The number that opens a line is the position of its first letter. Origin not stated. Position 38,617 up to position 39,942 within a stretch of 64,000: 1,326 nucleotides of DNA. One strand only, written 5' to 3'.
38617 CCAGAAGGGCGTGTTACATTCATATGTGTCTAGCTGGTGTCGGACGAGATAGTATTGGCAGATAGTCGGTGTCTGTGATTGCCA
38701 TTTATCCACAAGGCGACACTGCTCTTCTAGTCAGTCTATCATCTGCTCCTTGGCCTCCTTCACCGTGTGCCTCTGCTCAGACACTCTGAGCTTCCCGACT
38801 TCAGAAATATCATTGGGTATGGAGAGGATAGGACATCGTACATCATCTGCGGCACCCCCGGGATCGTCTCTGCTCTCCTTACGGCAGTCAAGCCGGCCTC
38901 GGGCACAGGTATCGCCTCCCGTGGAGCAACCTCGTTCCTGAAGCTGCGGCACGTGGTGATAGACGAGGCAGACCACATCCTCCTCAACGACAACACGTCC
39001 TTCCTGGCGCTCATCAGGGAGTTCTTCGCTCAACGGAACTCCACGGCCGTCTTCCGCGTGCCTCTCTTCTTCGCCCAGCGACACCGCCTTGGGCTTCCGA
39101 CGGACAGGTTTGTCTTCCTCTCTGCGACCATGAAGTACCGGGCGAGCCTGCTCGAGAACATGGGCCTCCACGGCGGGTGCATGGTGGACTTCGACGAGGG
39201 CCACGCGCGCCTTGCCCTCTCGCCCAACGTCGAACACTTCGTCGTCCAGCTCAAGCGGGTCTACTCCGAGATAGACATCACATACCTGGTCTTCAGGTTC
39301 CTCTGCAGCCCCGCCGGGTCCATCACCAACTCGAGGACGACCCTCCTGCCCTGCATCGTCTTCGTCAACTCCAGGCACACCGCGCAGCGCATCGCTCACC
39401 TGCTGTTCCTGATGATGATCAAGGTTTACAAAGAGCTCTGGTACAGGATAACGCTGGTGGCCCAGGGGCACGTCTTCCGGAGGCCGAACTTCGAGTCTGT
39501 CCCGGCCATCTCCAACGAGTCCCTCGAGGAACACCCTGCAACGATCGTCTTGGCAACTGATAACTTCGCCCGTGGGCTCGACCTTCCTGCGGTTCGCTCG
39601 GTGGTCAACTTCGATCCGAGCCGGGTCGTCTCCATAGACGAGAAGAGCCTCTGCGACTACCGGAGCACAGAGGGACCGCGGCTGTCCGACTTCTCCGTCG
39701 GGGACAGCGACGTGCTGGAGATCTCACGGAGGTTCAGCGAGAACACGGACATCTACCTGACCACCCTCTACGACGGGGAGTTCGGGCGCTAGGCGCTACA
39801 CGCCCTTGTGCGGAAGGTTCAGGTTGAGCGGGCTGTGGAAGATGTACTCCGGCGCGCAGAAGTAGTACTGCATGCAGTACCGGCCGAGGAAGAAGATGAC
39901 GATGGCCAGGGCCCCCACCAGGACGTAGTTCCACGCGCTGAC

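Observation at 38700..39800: Abrupt AT-to-GC compositional switch at about 38.73 kb, coincident with a 5'-truncated DEAD-box-helicase-like ORF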

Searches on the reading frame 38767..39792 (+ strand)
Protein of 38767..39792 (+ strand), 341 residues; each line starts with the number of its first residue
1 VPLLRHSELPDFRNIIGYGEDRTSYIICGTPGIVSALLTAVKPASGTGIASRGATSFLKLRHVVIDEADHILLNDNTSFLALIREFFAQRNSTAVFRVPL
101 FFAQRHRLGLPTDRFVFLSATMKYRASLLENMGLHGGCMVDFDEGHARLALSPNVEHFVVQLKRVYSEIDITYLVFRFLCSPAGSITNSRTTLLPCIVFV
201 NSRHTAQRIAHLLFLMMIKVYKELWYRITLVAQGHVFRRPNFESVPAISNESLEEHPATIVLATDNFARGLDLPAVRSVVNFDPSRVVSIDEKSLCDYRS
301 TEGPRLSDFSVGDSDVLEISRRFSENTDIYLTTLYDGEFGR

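Call 6: search_protein_families(library=pfam, proteins=[window:38767-39792:+], max_evalue=1)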
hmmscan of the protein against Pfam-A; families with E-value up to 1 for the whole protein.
window:38767-39792:+ (341 aa): 3 families
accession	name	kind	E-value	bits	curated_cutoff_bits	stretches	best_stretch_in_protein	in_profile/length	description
PF00271.37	Helicase_C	-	6.4e-05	23.6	23.5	1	255-286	63-94/110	Helicase conserved C-terminal domain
PF00270.35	DEAD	-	0.00064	19.9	26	1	24-123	95-161/167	DEAD/DEAH box helicase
PF13401.12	AAA_22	-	0.11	13.2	27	0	61-97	86-117/130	AAA domain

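Call 7: search_solved_structures(query=window:38767-39792:+, max_evalue=1, show_alignments=2)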
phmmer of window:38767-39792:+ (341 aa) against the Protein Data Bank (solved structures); distinct sequences matched with E-value up to 1: 29.
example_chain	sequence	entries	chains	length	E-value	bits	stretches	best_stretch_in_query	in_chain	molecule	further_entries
8dpe_A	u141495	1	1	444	0.0084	18.5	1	258-288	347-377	ATP-dependent RNA helicase DDX42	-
8hk1_E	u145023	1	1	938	0.026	16.9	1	258-288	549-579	ATP-dependent RNA helicase DDX42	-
7evn_E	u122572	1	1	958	0.027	16.9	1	258-288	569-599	ATP-dependent RNA helicase DDX42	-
2p6n_A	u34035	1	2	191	0.091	15.1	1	251-285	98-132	ATP-dependent RNA helicase DDX41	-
2yjt_D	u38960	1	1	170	0.1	14.9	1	253-286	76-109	ATP-DEPENDENT RNA HELICASE SRMB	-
2z0m_A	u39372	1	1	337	0.15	14.4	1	252-285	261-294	337aa long hypothetical ATP-dependent RNA helicase deaD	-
6yvh_H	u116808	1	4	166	0.23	13.8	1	257-284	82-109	Eukaryotic initiation factor 4A-III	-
11aa_p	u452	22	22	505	0.24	13.7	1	259-285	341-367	ATP-dependent RNA helicase HAS1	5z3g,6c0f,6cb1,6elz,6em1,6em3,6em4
5dtu_A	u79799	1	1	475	0.27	13.6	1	225-287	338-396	Prp28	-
8c6j_CD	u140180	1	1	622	0.32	13.3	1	251-285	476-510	Probable ATP-dependent RNA helicase DDX41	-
2j0u_B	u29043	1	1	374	0.37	13.1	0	257-284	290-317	ATP-DEPENDENT RNA HELICASE DDX48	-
2j0u_A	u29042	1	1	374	0.37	13.1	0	257-284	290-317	ATP-DEPENDENT RNA HELICASE DDX48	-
7znj_A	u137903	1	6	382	0.41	13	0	257-284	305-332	Eukaryotic initiation factor 4A-III, N-terminally processed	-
6qdv_7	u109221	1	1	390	0.42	12.9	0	257-284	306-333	Eukaryotic initiation factor 4A-III, N-terminally processed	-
8esq_D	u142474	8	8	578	0.42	12.9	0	260-285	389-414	ATP-dependent RNA helicase has1 | RNA helicase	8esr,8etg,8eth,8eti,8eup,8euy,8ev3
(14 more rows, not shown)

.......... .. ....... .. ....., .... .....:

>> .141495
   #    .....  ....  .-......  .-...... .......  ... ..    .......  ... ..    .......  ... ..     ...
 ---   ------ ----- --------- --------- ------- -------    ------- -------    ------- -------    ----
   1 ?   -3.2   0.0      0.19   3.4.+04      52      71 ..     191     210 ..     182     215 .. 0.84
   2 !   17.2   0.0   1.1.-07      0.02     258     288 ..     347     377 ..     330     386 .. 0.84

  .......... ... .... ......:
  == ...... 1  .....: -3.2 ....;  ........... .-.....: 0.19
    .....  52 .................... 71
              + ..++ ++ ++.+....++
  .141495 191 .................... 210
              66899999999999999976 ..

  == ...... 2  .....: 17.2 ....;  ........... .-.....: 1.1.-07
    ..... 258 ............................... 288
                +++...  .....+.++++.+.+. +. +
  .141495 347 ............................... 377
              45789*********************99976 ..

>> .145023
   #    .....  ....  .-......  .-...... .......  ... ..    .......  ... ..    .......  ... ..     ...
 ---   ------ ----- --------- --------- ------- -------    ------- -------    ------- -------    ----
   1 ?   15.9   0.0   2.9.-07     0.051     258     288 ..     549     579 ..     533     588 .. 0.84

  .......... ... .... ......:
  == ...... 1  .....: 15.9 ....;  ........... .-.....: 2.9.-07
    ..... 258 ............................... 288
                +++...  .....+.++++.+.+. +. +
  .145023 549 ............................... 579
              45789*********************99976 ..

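Call 8: find_homologous_proteins(query=window:38767-39792:+, max_evalue=0.001)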
Query window:38767-39792:+ (341 aa): 8 proteins with E <= 0.001 among 4179 candidates.
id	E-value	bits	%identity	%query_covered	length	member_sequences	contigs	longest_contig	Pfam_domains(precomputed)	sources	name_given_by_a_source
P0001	1.6e-190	650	81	100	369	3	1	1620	PF00271.38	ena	-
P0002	4.2e-185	632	78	98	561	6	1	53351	PF00270.36,PF00271.38,PF04851.22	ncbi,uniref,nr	ncbi:Hypothetical protein GLP15_5040 [Giardia lamblia P15]|uniref:ATP-dependent RNA helicase n=1 Tax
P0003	1.1e-155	536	67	96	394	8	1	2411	PF00271.38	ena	-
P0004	1.4e-118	414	74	64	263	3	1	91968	PF00271.38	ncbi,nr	ncbi:Hypothetical protein GLP15_2222 [Giardia lamblia P15]|nr:Hypothetical protein GLP15_2222 [Giard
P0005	1.2e-107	378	74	67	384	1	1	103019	PF00270.36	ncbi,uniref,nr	ncbi:Cysteine protease [Giardia duodenalis]|uniref:ATP-dependent RNA helicase n=1 Tax=Giardia intest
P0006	3.0e-67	245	81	40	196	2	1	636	PF00271.38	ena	-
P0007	3.2e-59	219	42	80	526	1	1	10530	PF00270.36,PF00271.38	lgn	-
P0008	7.8e-58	214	36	96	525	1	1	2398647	PF00270.36,PF00271.38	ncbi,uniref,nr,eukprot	ncbi:Superfamily II DNA and RNA helicase [Giardia muris]|uniref:ATP-dependent RNA helicase n=1 Tax=G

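Call 11: find_encoding_contigs(protein=P0002, flank=10000, max_places=4)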
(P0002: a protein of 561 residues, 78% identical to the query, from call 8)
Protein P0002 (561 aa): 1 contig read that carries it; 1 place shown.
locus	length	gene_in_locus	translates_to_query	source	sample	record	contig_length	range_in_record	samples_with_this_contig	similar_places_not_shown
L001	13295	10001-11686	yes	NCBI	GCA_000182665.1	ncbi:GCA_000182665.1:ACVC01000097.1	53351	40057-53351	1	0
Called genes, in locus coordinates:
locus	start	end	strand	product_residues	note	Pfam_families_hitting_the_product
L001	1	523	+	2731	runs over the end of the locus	-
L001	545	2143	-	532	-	PF25024:EGF_TEN, PF00008:EGF (faint), PF07974:EGF_2 (faint), PF25024:EGF_TEN, PF23106:EGF_Teneurin (weak)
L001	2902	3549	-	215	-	-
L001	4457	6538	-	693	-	-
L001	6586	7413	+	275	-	-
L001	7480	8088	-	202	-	-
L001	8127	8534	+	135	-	PF08576:DUF1764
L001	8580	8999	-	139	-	-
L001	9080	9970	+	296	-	-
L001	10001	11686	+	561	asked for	PF04851:ResIII (weak), PF00270:DEAD, PF00271:Helicase_C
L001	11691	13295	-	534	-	PF00112:Peptidase_C1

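Call 13: find_encoding_contigs(protein=P0004, flank=10000, max_places=4)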
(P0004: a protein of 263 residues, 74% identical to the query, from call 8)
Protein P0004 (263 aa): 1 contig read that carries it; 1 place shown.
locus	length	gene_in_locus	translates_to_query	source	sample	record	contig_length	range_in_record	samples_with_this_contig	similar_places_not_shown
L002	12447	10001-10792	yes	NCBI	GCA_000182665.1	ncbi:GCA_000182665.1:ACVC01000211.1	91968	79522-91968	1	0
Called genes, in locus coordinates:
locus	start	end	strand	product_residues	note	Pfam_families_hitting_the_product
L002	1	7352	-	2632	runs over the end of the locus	PF00632:HECT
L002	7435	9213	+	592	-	PF00008:EGF (faint), PF23106:EGF_Teneurin (weak), PF25024:EGF_TEN (weak), PF07974:EGF_2 (weak)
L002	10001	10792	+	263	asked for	PF00271:Helicase_C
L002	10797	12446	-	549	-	PF00112:Peptidase_C1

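Call 14: find_encoding_contigs(protein=P0005, flank=10000, max_places=4)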
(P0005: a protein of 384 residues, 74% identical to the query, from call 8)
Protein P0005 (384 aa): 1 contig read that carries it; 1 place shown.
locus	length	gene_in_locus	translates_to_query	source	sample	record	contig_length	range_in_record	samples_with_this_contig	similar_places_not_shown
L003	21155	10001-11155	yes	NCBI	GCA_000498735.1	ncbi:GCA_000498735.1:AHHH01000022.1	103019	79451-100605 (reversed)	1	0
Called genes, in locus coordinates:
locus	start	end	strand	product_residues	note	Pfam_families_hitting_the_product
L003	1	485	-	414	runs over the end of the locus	PF03302:VSP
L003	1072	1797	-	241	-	-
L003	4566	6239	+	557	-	PF00112:Peptidase_C1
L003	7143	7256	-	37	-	-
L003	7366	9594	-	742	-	PF03302:VSP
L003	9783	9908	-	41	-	-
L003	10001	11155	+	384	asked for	PF00270:DEAD (faint)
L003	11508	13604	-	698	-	PF00112:Peptidase_C1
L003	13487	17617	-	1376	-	PF07974:EGF_2 (faint), PF23106:EGF_Teneurin (faint), PF25024:EGF_TEN (faint)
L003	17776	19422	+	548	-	PF01336:tRNA_anti-codon, PF00152:tRNA-synt_2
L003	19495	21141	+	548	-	PF00155:Aminotran_1_2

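Call 15: find_encoding_contigs(protein=P0001, flank=10000, max_places=4)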
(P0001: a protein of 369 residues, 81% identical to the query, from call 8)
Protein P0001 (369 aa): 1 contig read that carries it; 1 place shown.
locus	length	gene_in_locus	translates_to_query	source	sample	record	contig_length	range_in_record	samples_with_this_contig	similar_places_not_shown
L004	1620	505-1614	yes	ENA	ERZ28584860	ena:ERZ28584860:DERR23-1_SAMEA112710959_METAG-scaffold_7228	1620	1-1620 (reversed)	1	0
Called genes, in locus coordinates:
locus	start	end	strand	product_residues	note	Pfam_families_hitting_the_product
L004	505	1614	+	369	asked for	PF00271:Helicase_C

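Call 18: list_cluster_members(proteins=[window:38767-39792:+, window:39796-41706:-, window:41760-42524:-, window:36811-38283:+, window:35700-36776:-, window:42997-47805:+])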
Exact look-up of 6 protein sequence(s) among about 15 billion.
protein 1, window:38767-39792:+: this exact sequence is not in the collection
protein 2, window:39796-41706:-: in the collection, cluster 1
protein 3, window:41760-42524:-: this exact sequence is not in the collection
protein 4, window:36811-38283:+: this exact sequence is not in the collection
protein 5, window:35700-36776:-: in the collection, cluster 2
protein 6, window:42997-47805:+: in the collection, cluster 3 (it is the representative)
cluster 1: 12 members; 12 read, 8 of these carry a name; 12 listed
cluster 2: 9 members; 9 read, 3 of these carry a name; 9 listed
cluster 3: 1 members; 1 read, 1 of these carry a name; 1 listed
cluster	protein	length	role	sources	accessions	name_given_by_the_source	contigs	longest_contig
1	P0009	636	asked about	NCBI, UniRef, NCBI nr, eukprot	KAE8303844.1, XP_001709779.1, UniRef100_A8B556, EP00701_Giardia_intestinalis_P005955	Cysteine protease [Giardia duodenalis] | Cysteine protease n=1 Tax=Giardia intestinalis (strain ATCC 50803 / WB clone C6) ... | Cysteine protease [Giardia intestinalis]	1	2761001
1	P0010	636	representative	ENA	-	-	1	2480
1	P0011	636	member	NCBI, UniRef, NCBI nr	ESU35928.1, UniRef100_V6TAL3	Cysteine protease, papain family [Giardia duodenalis] | Cysteine protease, papain family n=1 Tax=Giardia intestinalis TaxID=5741 ... | Cysteine protease, papain family [Giardia intestinalis]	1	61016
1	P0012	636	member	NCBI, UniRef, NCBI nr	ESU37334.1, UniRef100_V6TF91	Cysteine protease, papain family [Giardia duodenalis] | Cysteine protease, papain family n=1 Tax=Giardia intestinalis TaxID=5741 ... | Cysteine protease, papain family [Giardia intestinalis]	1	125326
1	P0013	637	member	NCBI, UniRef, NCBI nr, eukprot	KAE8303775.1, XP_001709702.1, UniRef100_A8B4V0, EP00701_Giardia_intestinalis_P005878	Cysteine protease [Giardia duodenalis] | Cysteine protease n=1 Tax=Giardia intestinalis (strain ATCC 50803 / WB clone C6) ... | Cysteine protease [Giardia intestinalis]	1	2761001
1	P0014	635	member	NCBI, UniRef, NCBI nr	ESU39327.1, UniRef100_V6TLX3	Cysteine protease, papain family [Giardia duodenalis] | Cysteine protease, papain family n=1 Tax=Giardia intestinalis TaxID=5741 ... | Cysteine protease, papain family [Giardia intestinalis]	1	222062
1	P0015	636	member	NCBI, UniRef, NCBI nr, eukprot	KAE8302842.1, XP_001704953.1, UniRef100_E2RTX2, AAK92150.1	Cysteine protease [Giardia duodenalis] | Cysteine protease n=2 Tax=Giardia intestinalis TaxID=5741 RepID=E2RTX2_GIAIC | Cysteine protease [Giardia intestinalis]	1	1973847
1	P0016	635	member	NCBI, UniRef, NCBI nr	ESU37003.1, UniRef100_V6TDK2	Papain family cysteine protease [Giardia duodenalis] | Papain family cysteine protease n=1 Tax=Giardia intestinalis TaxID=5741 RepID=V6TDK2_GIAIN | Papain family cysteine protease [Giardia intestinalis]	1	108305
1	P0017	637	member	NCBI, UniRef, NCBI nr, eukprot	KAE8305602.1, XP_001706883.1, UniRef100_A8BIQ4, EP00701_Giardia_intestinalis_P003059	Cysteine protease [Giardia duodenalis] | Cysteine protease n=1 Tax=Giardia intestinalis (strain ATCC 50803 / WB clone C6) ... | Cysteine protease [Giardia intestinalis]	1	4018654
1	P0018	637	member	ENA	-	-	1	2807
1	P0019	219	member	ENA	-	-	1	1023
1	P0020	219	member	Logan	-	-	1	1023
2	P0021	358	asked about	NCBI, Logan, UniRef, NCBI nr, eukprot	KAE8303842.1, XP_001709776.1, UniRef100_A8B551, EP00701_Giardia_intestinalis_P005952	hypothetical protein GL50803_003465 [Giardia duodenalis] | Uncharacterized protein n=1 Tax=Giardia intestinalis (strain ATCC 50803 / WB clone C6) ... | hypothetical protein GL50803_003465 [Giardia intestinalis]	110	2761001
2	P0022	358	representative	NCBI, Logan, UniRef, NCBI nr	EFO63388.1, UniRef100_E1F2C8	Hypothetical protein GLP15_1857 [Giardia lamblia P15] | Uncharacterized protein n=1 Tax=Giardia intestinalis (strain P15) TaxID=658858 ...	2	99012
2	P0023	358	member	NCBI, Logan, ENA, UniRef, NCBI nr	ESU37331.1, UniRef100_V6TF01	Hypothetical protein DHA2_3465 [Giardia duodenalis] | Uncharacterized protein n=1 Tax=Giardia intestinalis TaxID=5741 RepID=V6TF01_GIAIN | Hypothetical protein DHA2_3465 [Giardia intestinalis]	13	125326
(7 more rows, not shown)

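Call 20: find_encoding_contigs(protein=P0008, flank=10000, max_places=2)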
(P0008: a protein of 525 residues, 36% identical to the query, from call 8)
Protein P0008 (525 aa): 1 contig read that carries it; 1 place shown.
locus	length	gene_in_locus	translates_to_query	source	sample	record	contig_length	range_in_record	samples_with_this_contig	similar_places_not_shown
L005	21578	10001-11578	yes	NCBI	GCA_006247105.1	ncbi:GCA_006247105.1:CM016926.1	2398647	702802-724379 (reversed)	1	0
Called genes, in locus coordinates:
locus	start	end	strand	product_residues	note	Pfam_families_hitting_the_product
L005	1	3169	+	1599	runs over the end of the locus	-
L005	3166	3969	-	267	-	PF13920:zf-C3HC4_3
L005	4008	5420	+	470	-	-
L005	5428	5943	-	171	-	PF04153:NOT2_3_5_C (weak)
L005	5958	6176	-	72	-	-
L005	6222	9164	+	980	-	-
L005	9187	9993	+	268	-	-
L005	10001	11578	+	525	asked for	PF00270:DEAD, PF00271:Helicase_C (weak)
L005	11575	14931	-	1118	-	PF25024:EGF_TEN (faint), PF00008:EGF (faint), PF07974:EGF_2 (faint), PF23106:EGF_Teneurin (weak)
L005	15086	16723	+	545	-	PF01336:tRNA_anti-codon, PF00152:tRNA-synt_2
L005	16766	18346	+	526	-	PF00155:Aminotran_1_2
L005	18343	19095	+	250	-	-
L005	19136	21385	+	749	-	PF00350:Dynamin_N, PF01031:Dynamin_M, PF02212:GED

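Call 21: find_encoding_contigs(protein=P0003, flank=10000, max_places=3)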
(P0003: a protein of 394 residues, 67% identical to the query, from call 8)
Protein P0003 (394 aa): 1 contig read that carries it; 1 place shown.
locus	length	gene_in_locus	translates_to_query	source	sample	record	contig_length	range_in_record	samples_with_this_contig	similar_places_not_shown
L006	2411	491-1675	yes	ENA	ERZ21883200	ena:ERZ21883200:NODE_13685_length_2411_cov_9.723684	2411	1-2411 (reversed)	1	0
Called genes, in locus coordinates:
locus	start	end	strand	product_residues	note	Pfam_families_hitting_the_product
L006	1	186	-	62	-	?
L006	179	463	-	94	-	-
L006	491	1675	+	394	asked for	PF00271:Helicase_C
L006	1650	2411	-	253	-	?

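Call 22: find_encoding_contigs(protein=P0013, flank=10000, max_places=3)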
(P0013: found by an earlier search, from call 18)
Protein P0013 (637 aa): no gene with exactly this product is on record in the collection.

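Call 27: find_encoding_contigs(protein=P0017, flank=10000, max_places=3)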
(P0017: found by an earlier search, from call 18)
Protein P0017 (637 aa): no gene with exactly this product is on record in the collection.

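Call 62: search_protein_families(library=pfam, proteins=[P0038, P0008, P0036, P0034], max_evalue=0.01)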
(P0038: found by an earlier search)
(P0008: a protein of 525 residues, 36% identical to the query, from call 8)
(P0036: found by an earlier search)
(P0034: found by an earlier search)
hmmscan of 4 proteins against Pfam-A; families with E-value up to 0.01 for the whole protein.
P0038 (561 aa): 5 families
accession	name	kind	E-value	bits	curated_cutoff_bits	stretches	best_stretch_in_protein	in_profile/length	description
PF00270.35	DEAD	-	6.2e-14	52.5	26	2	58-120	14-76/167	DEAD/DEAH box helicase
PF00271.37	Helicase_C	-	9e-11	42.5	23.5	1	429-477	62-108/110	Helicase conserved C-terminal domain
PF04851.21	ResIII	-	3.4e-05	24.2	22.5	1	50-113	20-78/164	Type III restriction enzyme, res subunit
PF07517.20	SecA_DEAD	-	0.0034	17.1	24.6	0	61-87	93-119/290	SecA DEAD-like domain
PF13401.12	AAA_22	-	0.0087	16.8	27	0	238-274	86-117/130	AAA domain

P0008 (525 aa): 3 families
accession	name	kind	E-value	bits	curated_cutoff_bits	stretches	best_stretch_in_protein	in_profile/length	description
PF00270.35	DEAD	-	8.9e-14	52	26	1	51-108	14-72/167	DEAD/DEAH box helicase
PF00271.37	Helicase_C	-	1.7e-07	31.9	23.5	1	393-449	53-108/110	Helicase conserved C-terminal domain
PF04851.21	ResIII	-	0.00036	20.9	22.5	1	24-104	3-76/164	Type III restriction enzyme, res subunit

P0036 (263 aa): 1 family
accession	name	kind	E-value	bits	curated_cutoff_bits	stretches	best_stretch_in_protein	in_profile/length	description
PF00271.37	Helicase_C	-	1.9e-11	44.6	23.5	1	75-179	18-108/110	Helicase conserved C-terminal domain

P0034 (391 aa): 1 family
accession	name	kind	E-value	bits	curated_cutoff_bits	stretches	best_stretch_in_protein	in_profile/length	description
PF00271.37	Helicase_C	-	2.1e-11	44.5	23.5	1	203-307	18-108/110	Helicase conserved C-terminal domain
